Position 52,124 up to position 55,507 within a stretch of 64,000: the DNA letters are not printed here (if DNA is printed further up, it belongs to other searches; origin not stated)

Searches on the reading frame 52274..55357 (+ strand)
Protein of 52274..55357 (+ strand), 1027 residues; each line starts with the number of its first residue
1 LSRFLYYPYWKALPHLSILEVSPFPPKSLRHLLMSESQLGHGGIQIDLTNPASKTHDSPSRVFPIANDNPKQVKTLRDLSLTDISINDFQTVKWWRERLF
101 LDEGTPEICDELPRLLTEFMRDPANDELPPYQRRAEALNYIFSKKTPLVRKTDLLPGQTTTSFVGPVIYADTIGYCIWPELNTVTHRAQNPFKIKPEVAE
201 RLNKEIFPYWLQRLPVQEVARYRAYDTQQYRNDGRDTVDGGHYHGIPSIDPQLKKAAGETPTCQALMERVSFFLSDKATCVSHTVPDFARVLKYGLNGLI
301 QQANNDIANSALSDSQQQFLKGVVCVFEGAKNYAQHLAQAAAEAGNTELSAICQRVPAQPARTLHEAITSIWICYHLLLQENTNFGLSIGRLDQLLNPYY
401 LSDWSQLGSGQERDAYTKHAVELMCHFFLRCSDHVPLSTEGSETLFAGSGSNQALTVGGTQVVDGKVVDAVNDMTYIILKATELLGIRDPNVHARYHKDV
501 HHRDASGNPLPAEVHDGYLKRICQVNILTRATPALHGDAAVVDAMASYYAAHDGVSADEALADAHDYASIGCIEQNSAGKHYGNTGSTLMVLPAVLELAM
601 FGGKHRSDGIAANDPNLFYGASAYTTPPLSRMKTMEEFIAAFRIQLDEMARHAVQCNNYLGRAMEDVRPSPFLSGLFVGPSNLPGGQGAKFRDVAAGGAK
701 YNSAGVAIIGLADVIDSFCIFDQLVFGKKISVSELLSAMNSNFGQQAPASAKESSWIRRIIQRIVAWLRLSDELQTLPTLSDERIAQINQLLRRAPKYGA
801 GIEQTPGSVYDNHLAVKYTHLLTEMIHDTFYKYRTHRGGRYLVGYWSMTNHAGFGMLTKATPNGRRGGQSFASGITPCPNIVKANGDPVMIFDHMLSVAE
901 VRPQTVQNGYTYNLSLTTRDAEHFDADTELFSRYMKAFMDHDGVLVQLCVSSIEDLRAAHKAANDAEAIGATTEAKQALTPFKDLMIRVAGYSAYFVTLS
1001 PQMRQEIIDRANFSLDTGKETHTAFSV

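Call 3: search_protein_families(library=pfam, proteins=[window:52274-55357:+], max_evalue=0.01)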
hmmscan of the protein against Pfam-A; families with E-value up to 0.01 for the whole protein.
window:52274-55357:+ (1027 aa): 2 families
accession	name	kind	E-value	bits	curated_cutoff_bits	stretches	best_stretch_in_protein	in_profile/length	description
PF02901.20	PFL-like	-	6.1e-104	349.4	24.3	1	96-855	9-647/647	Pyruvate formate lyase-like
PF01228.26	Gly_radical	-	0.0002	22.3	22.2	0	983-997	92-106/106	Glycine radical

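Call 4: search_protein_families(library=ncbifam, proteins=[window:52274-55357:+], max_evalue=0.01)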
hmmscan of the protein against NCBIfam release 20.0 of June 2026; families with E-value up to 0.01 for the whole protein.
window:52274-55357:+ (1027 aa): 10 families
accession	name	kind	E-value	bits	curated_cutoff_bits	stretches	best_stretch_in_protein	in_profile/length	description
TIGR01774.1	PFL2-3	subfamily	2.4e-99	333.7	678.2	3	264-745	138-583/786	formate C-acetyltransferase/glycerol dehydratase family glycyl radical enzyme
TIGR04394.1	choline_CutC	equivalog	1.3e-64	219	1050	2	105-744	16-589/789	choline trimethylamine-lyase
NF048011.1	SfplDhtHpsGDes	equivalog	1.2e-57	195.8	1000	3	284-746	186-621/821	(2S)-3-sulfopropanediol dehydratase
NF007437.0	PRK09983.1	equivalog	4.2e-54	183.9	1109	4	279-604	152-451/765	formate C-acetyltransferase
NF048009.1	SfplDhtHpfGKleb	equivalog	2.8e-53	181.2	1000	2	279-743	180-617/824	(2S)-3-sulfopropanediol dehydratase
NF043068.1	glycl_HYPD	equivalog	3.1e-44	151.2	1100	2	330-746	217-586/784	trans-4-hydroxy-L-proline dehydratase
NF033718.1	indole_decarb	equivalog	1.5e-38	132.6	1100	1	273-1013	204-866/868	indoleacetate decarboxylase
NF033715.1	glycyl_HPDL_Lrg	equivalog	8.2e-23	80.1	1150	1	330-1013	293-899/901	4-hydroxyphenylacetate decarboxylase large subunit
TIGR01255.1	pyr_form_ly_1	equivalog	2e-09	36.5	994.2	1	820-1011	563-739/744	formate C-acetyltransferase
TIGR04040.1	glycyl_YjjI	hypoth_equivalog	0.0066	15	498.3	0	298-400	20-120/497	YjjI family glycine radical enzyme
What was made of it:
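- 52373..55357 (+): Glycyl radical enzyme, 994 aa. It belongs to a divergent PFL-like family of ~990-aa proteins. Gly loop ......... (G958), Cys loop IGCIEQ (C539/E541). PF02901 6e-104; TIGR01774 333.7 bits, below the 678.2 cut-off (calls 3, 4).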

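Call 7: find_homologous_proteins(query=window:52373-55357:+, max_evalue=0.00001)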
Query window:52373-55357:+ (994 aa): 531 proteins with E <= 0.00001 among 8000 candidates; the best 120 are listed.
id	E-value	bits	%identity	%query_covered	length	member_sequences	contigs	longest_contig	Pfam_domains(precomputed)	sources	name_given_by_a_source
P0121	0.0e+0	2309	100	100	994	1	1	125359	PF02901.21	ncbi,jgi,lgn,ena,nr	ncbi:MAG: formate acetyltransferase [Gammaproteobacteria bacterium]|nr:formate acetyltransferase [Ga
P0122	0.0e+0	1712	74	99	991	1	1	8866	PF02901.21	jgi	jgi:formate C-acetyltransferase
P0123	0.0e+0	1691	73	100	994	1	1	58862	PF02901.21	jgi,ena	-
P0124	0.0e+0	1681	73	99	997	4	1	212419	PF02901.21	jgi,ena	-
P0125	0.0e+0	1666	72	100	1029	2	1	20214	PF02901.21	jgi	-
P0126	0.0e+0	1634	71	99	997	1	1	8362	PF02901.21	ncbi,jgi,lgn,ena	-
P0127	0.0e+0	1633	71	100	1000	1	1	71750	PF02901.21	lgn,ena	-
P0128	0.0e+0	1627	72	99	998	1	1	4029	PF02901.21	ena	-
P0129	0.0e+0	1625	71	100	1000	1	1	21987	PF02901.21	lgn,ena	-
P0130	0.0e+0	1619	71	100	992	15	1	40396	PF02901.21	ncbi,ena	-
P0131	0.0e+0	1617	70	100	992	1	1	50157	PF02901.21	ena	-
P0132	0.0e+0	1617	71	100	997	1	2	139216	PF02901.21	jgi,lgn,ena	-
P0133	0.0e+0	1608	70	100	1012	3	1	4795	PF02901.21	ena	-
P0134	0.0e+0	1607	71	100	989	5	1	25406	PF02901.21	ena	-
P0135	0.0e+0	1607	70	100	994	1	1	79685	PF02901.21,PF01228.27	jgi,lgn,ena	-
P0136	0.0e+0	1601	70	100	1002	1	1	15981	PF02901.21,PF01228.27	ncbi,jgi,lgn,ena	-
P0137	0.0e+0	1601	71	99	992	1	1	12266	PF02901.21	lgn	-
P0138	0.0e+0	1598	69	100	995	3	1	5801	PF02901.21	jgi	jgi:formate C-acetyltransferase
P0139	0.0e+0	1598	69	100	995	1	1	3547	PF02901.21,PF01228.27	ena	-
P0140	0.0e+0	1594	70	100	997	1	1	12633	PF02901.21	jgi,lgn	-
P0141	0.0e+0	1593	71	99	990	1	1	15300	PF02901.21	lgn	-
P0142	0.0e+0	1593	70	99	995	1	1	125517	PF02901.21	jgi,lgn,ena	-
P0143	0.0e+0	1591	70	100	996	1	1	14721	PF02901.21,PF01228.27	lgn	-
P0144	0.0e+0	1586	70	100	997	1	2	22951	PF02901.21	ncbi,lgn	-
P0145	0.0e+0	1585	70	99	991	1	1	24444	PF02901.21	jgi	jgi:pyruvate-formate lyase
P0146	0.0e+0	1584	69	100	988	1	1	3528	PF02901.21,PF01228.27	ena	-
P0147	0.0e+0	1583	69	100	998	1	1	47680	PF02901.21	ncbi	-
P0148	0.0e+0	1581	69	100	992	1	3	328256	PF02901.21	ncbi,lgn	-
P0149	0.0e+0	1581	69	100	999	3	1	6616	PF02901.21,PF01228.27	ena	-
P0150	0.0e+0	1581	71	97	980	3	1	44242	PF02901.21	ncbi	-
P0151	0.0e+0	1571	69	100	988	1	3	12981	PF02901.21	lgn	-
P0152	0.0e+0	1569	69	100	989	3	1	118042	PF02901.21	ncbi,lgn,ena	-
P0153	0.0e+0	1568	69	100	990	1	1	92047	PF02901.21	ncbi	-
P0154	0.0e+0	1567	68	100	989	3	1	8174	PF02901.21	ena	-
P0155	0.0e+0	1567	69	99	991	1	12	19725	PF02901.21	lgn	-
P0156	0.0e+0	1566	69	100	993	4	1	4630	PF02901.21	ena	-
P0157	0.0e+0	1563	69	99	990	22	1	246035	PF02901.21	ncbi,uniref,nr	ncbi:pyruvate formate lyase family protein [Methylomonas methanica]|uniref:Formate acetyltransferase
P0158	0.0e+0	1558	68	100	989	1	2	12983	PF02901.21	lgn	-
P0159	0.0e+0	1556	69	99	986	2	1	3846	PF02901.21,PF01228.27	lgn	-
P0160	0.0e+0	1554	68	100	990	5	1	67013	PF02901.21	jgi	-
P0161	0.0e+0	1554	69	99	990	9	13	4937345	PF02901.21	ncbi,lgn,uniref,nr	ncbi:pyruvate formate lyase family protein [Methylomonas sp. DH-1]|uniref:pyruvate formate lyase fam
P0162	0.0e+0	1552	68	100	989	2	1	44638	PF02901.21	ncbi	-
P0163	0.0e+0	1552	68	100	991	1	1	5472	PF02901.21,PF01228.27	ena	-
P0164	0.0e+0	1552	67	100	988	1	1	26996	PF02901.21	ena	-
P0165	0.0e+0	1551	68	99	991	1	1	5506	PF02901.21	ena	-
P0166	0.0e+0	1551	68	100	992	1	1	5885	PF02901.21,PF01228.27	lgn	-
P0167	0.0e+0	1549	68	100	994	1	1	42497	PF02901.21,PF01228.27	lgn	-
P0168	0.0e+0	1549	67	100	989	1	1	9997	PF02901.21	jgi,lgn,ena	-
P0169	0.0e+0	1549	68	100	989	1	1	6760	PF02901.21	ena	-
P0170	0.0e+0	1548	67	100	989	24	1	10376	PF02901.21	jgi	jgi:formate C-acetyltransferase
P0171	0.0e+0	1547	68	100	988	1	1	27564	PF02901.21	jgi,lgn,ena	-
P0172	0.0e+0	1547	69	99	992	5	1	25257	PF02901.21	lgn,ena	-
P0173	0.0e+0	1546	69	100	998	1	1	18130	PF02901.21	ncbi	ncbi:MAG: pyruvate formate lyase family protein [Nitrospiria bacterium]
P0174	0.0e+0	1544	67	100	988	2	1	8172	PF02901.21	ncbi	-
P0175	0.0e+0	1543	67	100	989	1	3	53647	PF02901.21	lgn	-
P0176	0.0e+0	1542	67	100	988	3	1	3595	PF02901.21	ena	-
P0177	0.0e+0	1542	68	100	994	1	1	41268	PF02901.21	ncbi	-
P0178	0.0e+0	1541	68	100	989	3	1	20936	PF02901.21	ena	-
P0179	0.0e+0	1541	69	99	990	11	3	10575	PF02901.21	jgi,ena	-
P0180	0.0e+0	1540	68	100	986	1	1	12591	PF02901.21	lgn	-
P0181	0.0e+0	1539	67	100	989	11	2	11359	PF02901.21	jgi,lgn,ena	-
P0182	0.0e+0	1538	68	100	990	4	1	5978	PF02901.21,PF01228.27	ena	-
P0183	0.0e+0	1538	69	99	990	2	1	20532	PF02901.21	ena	-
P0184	0.0e+0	1537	68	100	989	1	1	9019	PF02901.21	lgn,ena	-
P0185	0.0e+0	1537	67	100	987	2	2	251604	PF02901.21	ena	-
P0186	0.0e+0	1535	67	100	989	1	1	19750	PF02901.21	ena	-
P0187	0.0e+0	1535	68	100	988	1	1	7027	PF02901.21,PF01228.27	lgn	-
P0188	0.0e+0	1534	67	100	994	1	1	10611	PF02901.21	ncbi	-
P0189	0.0e+0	1533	69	99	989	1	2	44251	PF02901.21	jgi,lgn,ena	-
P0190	0.0e+0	1533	67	100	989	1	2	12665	PF02901.21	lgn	-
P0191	0.0e+0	1531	66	100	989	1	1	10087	PF02901.21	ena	-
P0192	0.0e+0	1531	68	99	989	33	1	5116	PF02901.21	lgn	-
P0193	0.0e+0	1530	67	100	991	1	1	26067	PF02901.21,PF01228.27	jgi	-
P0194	0.0e+0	1530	67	100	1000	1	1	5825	PF02901.21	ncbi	-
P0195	0.0e+0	1530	67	100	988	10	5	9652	PF02901.21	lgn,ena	-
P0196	0.0e+0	1529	67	100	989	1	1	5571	PF02901.21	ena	-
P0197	0.0e+0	1528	67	100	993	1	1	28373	PF02901.21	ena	-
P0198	0.0e+0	1527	67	98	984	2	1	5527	PF02901.21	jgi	jgi:formate C-acetyltransferase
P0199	0.0e+0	1527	66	100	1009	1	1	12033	PF02901.21,PF01228.27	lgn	-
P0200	0.0e+0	1526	67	100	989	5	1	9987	PF02901.21,PF01228.27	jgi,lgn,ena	-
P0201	0.0e+0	1524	67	100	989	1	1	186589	PF02901.21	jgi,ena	-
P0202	0.0e+0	1522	67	100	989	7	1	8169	PF02901.21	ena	-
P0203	0.0e+0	1520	67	100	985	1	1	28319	PF02901.21,PF01228.27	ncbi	-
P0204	0.0e+0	1517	67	99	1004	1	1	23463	PF02901.21,PF01228.27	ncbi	-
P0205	0.0e+0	1516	68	99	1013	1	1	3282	PF02901.21,PF01228.27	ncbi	-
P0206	0.0e+0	1515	67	99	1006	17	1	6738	PF02901.21,PF01228.27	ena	-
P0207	0.0e+0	1515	67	100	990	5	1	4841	PF02901.21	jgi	jgi:pyruvate-formate lyase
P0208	0.0e+0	1515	66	100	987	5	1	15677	PF02901.21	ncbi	-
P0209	0.0e+0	1515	67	99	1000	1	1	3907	PF02901.21,PF01228.27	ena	-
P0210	0.0e+0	1514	67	99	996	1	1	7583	PF02901.21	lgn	-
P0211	0.0e+0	1514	66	100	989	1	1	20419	PF02901.21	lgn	-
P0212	0.0e+0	1514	68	99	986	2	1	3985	PF02901.21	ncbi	-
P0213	0.0e+0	1513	68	99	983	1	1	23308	PF02901.21,PF01228.27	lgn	-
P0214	0.0e+0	1513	67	100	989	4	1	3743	PF02901.21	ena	-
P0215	0.0e+0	1511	66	100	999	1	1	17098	PF02901.21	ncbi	-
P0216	0.0e+0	1511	66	99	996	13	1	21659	PF02901.21,PF01228.27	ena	-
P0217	0.0e+0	1511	66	100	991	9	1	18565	PF02901.21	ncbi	-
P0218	0.0e+0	1511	66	99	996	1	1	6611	PF02901.21,PF01228.27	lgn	-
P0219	0.0e+0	1510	68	99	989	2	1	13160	PF02901.21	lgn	-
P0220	0.0e+0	1509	67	100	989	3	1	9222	PF02901.21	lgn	-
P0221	0.0e+0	1509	66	100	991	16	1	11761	PF02901.21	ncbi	-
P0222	0.0e+0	1509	65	100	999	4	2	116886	PF02901.21,PF01228.27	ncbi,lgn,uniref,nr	ncbi:pyruvate formate lyase family protein [Nitrosomonas aestuarii]|uniref:pyruvate formate lyase fa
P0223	0.0e+0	1509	67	100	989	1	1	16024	PF02901.21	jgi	jgi:formate C-acetyltransferase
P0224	0.0e+0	1508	67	100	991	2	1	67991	PF02901.21,PF01228.27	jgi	-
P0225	0.0e+0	1508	66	99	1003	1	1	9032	PF02901.21,PF01228.27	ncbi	ncbi:MAG: pyruvate formate lyase family protein [Pseudomonadota bacterium]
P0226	0.0e+0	1507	67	99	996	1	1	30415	PF02901.21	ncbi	ncbi:MAG: pyruvate formate lyase family protein [Mariprofundus sp.]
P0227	0.0e+0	1507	68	97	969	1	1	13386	PF02901.21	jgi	jgi:pyruvate-formate lyase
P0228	0.0e+0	1506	67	99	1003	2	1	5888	PF02901.21,PF01228.27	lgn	-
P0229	0.0e+0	1506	66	100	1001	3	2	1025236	PF02901.21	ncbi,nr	ncbi:MAG: formate acetyltransferase [Burkholderiales bacterium]|nr:formate acetyltransferase [Nitros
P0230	0.0e+0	1506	66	100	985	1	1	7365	PF02901.21,PF01228.27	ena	-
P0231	0.0e+0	1506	65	99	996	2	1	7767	PF02901.21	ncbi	-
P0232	0.0e+0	1505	67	99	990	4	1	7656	PF02901.21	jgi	-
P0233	0.0e+0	1504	67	99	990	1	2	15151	PF02901.21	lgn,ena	-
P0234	0.0e+0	1504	67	100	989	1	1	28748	PF02901.21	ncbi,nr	ncbi:MAG: hypothetical protein L3J28_07705 [Candidatus Polarisedimenticolaceae bacterium]|nr:hypothe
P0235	0.0e+0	1503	66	99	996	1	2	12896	PF02901.21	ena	-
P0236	0.0e+0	1502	66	100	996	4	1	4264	PF02901.21,PF01228.27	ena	-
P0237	0.0e+0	1501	66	99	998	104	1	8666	PF02901.21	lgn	-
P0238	0.0e+0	1500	66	100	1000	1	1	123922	PF02901.21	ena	-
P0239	0.0e+0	1500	66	99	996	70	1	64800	PF02901.21,PF01228.27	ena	-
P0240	0.0e+0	1500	66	100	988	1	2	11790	PF02901.21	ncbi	-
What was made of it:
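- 52373..55357 (+): At least 120 homologs share 65-75% identity; the named ones come from Methylomonas, Nitrosomonas, Nitrospiria and Mariprofundus (call 7).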
